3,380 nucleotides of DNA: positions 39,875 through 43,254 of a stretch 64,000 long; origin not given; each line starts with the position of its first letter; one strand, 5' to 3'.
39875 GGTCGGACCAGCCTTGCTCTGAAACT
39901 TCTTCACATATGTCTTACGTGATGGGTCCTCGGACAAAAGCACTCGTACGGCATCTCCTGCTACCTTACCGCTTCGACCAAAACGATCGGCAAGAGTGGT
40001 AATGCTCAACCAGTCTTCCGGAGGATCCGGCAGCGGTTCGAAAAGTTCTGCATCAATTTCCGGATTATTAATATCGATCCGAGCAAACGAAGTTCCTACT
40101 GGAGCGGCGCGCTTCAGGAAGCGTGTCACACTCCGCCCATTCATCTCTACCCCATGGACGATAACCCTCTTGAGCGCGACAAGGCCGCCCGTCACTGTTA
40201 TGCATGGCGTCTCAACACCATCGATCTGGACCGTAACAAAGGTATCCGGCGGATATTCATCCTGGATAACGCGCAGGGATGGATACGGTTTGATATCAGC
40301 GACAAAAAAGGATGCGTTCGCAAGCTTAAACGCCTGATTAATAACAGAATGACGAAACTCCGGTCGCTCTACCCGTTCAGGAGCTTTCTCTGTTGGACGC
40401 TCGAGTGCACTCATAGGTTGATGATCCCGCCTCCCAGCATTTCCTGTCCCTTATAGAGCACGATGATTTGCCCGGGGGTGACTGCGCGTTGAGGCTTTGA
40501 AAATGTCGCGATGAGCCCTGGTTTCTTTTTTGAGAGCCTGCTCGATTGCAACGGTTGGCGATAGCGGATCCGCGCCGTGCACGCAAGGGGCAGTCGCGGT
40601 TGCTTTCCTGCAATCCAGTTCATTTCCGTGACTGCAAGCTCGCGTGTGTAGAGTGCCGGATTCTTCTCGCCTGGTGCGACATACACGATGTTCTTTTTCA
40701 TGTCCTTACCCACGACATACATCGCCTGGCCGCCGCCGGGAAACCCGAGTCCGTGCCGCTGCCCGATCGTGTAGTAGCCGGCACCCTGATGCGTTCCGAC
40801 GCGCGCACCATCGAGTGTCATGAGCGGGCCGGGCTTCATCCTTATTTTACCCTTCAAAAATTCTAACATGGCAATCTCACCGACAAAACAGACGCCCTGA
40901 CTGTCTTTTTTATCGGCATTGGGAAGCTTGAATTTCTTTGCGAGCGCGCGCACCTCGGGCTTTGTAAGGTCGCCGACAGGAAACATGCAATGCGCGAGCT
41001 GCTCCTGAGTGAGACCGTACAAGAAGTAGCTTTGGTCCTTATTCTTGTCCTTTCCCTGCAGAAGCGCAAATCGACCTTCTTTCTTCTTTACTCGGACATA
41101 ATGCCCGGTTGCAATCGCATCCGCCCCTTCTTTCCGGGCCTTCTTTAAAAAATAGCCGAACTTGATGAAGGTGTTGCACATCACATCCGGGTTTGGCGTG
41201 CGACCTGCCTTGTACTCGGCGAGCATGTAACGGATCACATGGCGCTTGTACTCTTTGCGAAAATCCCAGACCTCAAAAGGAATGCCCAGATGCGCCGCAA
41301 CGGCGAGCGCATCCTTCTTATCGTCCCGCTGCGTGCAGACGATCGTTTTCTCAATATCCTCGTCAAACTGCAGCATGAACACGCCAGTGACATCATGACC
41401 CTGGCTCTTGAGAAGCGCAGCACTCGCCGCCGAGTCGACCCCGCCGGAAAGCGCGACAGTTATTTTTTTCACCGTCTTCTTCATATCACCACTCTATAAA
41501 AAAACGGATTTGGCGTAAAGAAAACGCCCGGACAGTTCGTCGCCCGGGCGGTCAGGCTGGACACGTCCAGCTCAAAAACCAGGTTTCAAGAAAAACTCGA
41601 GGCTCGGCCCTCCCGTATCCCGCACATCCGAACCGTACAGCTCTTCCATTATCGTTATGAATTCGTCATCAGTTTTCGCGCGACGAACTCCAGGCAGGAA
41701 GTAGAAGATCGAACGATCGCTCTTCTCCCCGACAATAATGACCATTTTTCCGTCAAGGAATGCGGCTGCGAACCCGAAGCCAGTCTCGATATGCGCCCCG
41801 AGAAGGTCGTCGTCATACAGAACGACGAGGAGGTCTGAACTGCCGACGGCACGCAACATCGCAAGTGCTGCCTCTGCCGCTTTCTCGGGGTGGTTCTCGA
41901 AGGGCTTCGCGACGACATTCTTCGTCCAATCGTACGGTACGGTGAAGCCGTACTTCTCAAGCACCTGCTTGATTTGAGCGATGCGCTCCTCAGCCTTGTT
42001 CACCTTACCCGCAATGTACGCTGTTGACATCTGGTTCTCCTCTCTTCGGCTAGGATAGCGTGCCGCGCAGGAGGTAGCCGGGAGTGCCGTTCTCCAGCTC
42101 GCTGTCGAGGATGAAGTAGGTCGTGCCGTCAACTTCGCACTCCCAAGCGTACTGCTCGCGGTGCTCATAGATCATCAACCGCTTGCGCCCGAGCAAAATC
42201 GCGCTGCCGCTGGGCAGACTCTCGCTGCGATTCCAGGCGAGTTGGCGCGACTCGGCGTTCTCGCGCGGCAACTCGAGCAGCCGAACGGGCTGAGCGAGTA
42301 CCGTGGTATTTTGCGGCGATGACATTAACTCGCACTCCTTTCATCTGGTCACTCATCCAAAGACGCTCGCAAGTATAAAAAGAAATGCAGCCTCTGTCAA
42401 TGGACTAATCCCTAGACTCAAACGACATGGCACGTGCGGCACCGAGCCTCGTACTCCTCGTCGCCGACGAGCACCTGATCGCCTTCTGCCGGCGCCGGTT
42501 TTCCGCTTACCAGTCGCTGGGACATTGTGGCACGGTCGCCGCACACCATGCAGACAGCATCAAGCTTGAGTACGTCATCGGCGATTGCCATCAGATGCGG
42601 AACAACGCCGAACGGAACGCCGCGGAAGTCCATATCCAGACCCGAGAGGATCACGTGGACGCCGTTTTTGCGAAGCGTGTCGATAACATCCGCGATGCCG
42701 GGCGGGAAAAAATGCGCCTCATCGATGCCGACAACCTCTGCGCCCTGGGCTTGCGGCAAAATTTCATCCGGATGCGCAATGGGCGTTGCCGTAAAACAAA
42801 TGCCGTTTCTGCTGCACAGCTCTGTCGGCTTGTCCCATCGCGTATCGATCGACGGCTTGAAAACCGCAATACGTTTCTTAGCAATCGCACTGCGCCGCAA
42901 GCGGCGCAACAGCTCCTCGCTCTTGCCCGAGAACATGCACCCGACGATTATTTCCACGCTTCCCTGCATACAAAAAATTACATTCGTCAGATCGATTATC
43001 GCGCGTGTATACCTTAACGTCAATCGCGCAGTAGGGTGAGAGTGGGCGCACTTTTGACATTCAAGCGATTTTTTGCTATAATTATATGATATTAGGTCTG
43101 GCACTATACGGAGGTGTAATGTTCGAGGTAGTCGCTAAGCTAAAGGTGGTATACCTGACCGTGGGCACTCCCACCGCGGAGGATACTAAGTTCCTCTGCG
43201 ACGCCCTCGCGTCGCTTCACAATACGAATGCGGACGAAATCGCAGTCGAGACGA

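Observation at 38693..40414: Novel cytoplasmic protein with six tandem ~73-aa repeats sandwiched between alaS and mnmA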

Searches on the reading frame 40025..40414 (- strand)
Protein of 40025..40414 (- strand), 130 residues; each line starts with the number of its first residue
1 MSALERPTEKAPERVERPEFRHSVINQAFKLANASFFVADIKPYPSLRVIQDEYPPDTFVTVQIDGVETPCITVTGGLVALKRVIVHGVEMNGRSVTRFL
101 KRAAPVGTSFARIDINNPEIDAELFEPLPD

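Call 68: find_homologous_proteins(query=window:40025-40414:-, max_evalue=0.01)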
Query window:40025-40414:-: 9 candidates shared short words with the query, none scored E <= 0.01.

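Call 87: find_homologous_proteins(query=A7, max_evalue=0.001)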
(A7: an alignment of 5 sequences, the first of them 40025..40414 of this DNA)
Query A7 (5 sequences) (130 aa, profile of the alignment): 6 proteins with E <= 0.001 among 896 candidates.
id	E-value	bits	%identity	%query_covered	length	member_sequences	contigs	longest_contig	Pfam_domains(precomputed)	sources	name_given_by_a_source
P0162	1.9e-53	197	24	50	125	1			-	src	-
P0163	2.3e-53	197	25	52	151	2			-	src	-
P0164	1.8e-47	178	-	-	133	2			-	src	-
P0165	6.1e-45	169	23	50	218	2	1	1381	-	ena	-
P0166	5.1e-41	157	22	48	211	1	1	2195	-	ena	-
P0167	4.6e-21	92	-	-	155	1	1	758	PF00082.28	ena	-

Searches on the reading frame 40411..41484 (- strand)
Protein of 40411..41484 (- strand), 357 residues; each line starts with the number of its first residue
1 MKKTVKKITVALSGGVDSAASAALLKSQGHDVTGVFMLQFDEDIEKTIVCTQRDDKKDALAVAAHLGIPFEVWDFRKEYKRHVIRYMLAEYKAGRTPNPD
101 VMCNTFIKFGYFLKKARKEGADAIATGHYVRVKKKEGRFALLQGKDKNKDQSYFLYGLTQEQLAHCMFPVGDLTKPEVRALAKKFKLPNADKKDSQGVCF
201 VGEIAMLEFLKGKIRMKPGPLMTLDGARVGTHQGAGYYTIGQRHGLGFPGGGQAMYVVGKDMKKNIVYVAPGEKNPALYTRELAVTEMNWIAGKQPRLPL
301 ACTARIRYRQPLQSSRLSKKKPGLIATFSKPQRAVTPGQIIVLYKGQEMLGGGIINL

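Call 7: search_protein_families(library=ncbifam, proteins=[window:40411-41484:-], max_evalue=0.01)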
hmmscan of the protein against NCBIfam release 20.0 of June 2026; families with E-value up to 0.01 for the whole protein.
window:40411-41484:- (357 aa): 11 families
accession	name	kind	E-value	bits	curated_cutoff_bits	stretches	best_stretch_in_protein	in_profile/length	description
NF001138.1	PRK00143.1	equivalog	2.2e-133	444.5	284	1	7-355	1-345/345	tRNA 2-thiouridine(34) synthase MnmA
TIGR00420.1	trmU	equivalog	1.3e-120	402.4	236.95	1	6-355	1-351/351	tRNA 2-thiouridine(34) synthase MnmA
NF011258.0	PRK14664.1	equivalog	2.9e-67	227.3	680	1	1-355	1-345/362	tRNA 2-thiouridine(34) synthase MnmA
NF011259.0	PRK14665.1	equivalog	5.3e-53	180.2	364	1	3-355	3-358/360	tRNA 2-thiouridine(34) synthase MnmA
NF010587.0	PRK13980.1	equivalog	6.2e-08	32.2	255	1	3-77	29-96/267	NAD+ synthase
TIGR00552.1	nadE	equivalog_domain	9.8e-07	28.2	63.65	1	2-75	19-86/251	NAD(+) synthase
TIGR00268.2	TIGR00268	equivalog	2.4e-06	27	150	0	4-74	12-75/259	ATP-dependent sacrificial sulfur transferase LarE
TIGR00884.1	guaA_Cterm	equivalog_domain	0.0017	17.7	338.75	0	6-37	17-49/310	glutamine-hydrolyzing GMP synthase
NF049949.1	tRNAsynTtuAPyrococ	equivalog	0.0048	16.1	450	1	4-129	46-156/292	tRNA-5-methyluridine(54) 2-sulfurtransferase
NF000848.1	PRK00074.1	equivalog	0.0055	15.4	400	0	6-36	214-246/512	glutamine-hydrolyzing GMP synthase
TIGR01536.1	asn_synth_AEB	equivalog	0.0088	15.1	267.1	0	6-84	253-324/517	asparagine synthase (glutamine-hydrolyzing)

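Call 45: find_encoding_contigs(protein=window:40411-41484:-, flank=3000, max_places=3)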
Protein window:40411-41484:- (357 aa): no gene with exactly this product is on record in the collection.

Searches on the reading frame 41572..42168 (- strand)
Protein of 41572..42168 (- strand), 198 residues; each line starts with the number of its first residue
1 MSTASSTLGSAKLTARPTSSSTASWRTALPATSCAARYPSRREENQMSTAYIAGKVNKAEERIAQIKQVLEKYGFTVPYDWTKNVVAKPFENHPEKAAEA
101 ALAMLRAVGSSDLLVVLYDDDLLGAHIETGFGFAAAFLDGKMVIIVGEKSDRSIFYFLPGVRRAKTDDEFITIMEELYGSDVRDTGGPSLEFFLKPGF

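Call 7: search_protein_families(library=ncbifam, proteins=[window:41572-42168:-], max_evalue=0.01)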
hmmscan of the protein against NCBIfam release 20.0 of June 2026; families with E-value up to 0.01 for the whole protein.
window:41572-42168:- (198 aa): 0 families

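Call 76: search_protein_families(library=pfam, proteins=[window:41572-42168:-], max_evalue=0.001)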
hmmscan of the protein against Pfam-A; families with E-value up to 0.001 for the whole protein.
window:41572-42168:- (198 aa): 1 family
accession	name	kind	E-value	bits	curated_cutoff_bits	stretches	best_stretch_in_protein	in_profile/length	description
PF05014.21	Nuc_deoxyrib_tr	-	0.00056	20.5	28.8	1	51-149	2-99/117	Nucleoside 2-deoxyribosyltransferase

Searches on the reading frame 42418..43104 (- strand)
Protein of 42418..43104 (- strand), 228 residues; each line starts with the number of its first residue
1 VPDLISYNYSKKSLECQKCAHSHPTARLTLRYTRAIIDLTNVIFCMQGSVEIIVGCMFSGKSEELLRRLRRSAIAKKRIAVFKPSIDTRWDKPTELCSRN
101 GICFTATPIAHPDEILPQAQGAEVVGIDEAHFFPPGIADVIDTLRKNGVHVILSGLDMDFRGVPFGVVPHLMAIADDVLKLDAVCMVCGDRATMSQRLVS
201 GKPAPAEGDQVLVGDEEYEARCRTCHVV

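Call 7: search_protein_families(library=ncbifam, proteins=[window:42418-43104:-], max_evalue=0.01)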
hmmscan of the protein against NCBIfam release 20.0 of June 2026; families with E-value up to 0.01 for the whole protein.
window:42418-43104:- (228 aa): 5 families
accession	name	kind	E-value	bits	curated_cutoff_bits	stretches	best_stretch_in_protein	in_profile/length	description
NF003296.0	PRK04296.1-1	equivalog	2.2e-69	233.4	183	1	46-227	6-188/195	thymidine kinase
NF003300.0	PRK04296.1-5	equivalog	1.9e-20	73.5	195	1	55-226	9-187/194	thymidine kinase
NF003299.0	PRK04296.1-4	equivalog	2.5e-18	66.6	284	1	55-227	9-185/191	thymidine kinase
NF003298.0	PRK04296.1-3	equivalog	1.5e-11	44.3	375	1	56-224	10-184/205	thymidine kinase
NF003297.0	PRK04296.1-2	equivalog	1.5e-10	41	252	1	50-220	4-179/216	thymidine kinase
